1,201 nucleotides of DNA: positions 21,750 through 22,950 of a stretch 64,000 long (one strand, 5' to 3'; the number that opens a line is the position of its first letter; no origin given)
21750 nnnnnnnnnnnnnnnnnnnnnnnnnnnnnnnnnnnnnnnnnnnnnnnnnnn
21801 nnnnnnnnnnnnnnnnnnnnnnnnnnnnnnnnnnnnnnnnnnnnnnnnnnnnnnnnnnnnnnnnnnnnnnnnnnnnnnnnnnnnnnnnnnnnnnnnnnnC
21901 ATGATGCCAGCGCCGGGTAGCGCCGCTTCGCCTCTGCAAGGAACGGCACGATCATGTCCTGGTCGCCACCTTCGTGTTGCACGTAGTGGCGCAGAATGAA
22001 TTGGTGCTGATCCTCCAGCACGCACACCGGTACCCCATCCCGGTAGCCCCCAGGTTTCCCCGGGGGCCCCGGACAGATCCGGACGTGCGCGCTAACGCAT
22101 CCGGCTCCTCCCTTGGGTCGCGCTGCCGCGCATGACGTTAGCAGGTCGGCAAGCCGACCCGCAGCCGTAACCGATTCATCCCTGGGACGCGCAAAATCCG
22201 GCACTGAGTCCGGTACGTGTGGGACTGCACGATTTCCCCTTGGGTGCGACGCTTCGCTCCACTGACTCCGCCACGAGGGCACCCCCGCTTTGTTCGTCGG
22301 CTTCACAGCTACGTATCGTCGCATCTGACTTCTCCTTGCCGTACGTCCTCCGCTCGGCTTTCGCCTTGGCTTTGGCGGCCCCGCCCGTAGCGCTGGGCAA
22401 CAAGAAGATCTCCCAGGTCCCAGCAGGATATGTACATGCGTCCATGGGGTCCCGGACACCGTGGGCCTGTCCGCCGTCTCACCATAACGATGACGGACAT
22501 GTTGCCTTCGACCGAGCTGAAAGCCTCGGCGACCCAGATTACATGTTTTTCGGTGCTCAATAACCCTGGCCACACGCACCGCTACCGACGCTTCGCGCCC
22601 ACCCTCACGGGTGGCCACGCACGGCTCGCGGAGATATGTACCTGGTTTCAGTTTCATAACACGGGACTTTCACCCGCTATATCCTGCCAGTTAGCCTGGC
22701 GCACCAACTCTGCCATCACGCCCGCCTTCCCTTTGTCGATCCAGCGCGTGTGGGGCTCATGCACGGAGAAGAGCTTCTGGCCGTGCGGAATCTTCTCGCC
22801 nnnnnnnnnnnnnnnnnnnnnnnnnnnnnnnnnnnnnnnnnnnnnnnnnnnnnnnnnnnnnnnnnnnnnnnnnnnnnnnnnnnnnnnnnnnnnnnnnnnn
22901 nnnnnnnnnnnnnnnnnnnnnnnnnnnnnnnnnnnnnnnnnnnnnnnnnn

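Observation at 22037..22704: A second, unrelated ORF-less group II intron splits the ISNCY-like transposase gene, again in frame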

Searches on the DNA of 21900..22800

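Call 4: search_rna_families(source=window, start=21900, end=22800, threshold=evalue, max_evalue=10, show_alignments=5)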
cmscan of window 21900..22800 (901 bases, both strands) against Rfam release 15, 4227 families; matches with E-value up to 10: 7.
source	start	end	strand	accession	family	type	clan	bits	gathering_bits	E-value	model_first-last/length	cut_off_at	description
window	22447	22670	-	RF02005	group-II-D1D4-6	Intron;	CL00102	161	49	2.4e-48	1-225/225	no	Group II catalytic intron D1-D4-6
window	22037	22109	-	RF00029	Intron_gpII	Intron;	-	34.5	40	7e-05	1-77/77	no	Group II catalytic intron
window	22073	22110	-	RF04357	Plastid-ndhA-ndhB-2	Intron;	CL00155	26.3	53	0.002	1-41/41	no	Plastid-ndhA-ndhB-2 group II-D5 intron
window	22036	22083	-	RF00182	Corona_package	Cis-reg;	-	16.7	80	5.4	33-80/107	no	Coronavirus packaging signal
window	22583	22601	-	RF01382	HIV-1_SL4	Cis-reg;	-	16.3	31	2.2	1-20/20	no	HIV-1 stem-loop 4 packaging signal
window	22524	22625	-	RF03167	c-di-GMP-I-GGC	Cis-reg; riboswitch;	CL00126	14.4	59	2.1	1-80/80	no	c-di-GMP-I-GGC riboswitch aptamer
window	22035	22109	+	RF02791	CcsR1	Gene; sRNA;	-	13.4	65.3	2.9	1-83/83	no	Conserved CCUCCUCCC motif stress-induced RNA 1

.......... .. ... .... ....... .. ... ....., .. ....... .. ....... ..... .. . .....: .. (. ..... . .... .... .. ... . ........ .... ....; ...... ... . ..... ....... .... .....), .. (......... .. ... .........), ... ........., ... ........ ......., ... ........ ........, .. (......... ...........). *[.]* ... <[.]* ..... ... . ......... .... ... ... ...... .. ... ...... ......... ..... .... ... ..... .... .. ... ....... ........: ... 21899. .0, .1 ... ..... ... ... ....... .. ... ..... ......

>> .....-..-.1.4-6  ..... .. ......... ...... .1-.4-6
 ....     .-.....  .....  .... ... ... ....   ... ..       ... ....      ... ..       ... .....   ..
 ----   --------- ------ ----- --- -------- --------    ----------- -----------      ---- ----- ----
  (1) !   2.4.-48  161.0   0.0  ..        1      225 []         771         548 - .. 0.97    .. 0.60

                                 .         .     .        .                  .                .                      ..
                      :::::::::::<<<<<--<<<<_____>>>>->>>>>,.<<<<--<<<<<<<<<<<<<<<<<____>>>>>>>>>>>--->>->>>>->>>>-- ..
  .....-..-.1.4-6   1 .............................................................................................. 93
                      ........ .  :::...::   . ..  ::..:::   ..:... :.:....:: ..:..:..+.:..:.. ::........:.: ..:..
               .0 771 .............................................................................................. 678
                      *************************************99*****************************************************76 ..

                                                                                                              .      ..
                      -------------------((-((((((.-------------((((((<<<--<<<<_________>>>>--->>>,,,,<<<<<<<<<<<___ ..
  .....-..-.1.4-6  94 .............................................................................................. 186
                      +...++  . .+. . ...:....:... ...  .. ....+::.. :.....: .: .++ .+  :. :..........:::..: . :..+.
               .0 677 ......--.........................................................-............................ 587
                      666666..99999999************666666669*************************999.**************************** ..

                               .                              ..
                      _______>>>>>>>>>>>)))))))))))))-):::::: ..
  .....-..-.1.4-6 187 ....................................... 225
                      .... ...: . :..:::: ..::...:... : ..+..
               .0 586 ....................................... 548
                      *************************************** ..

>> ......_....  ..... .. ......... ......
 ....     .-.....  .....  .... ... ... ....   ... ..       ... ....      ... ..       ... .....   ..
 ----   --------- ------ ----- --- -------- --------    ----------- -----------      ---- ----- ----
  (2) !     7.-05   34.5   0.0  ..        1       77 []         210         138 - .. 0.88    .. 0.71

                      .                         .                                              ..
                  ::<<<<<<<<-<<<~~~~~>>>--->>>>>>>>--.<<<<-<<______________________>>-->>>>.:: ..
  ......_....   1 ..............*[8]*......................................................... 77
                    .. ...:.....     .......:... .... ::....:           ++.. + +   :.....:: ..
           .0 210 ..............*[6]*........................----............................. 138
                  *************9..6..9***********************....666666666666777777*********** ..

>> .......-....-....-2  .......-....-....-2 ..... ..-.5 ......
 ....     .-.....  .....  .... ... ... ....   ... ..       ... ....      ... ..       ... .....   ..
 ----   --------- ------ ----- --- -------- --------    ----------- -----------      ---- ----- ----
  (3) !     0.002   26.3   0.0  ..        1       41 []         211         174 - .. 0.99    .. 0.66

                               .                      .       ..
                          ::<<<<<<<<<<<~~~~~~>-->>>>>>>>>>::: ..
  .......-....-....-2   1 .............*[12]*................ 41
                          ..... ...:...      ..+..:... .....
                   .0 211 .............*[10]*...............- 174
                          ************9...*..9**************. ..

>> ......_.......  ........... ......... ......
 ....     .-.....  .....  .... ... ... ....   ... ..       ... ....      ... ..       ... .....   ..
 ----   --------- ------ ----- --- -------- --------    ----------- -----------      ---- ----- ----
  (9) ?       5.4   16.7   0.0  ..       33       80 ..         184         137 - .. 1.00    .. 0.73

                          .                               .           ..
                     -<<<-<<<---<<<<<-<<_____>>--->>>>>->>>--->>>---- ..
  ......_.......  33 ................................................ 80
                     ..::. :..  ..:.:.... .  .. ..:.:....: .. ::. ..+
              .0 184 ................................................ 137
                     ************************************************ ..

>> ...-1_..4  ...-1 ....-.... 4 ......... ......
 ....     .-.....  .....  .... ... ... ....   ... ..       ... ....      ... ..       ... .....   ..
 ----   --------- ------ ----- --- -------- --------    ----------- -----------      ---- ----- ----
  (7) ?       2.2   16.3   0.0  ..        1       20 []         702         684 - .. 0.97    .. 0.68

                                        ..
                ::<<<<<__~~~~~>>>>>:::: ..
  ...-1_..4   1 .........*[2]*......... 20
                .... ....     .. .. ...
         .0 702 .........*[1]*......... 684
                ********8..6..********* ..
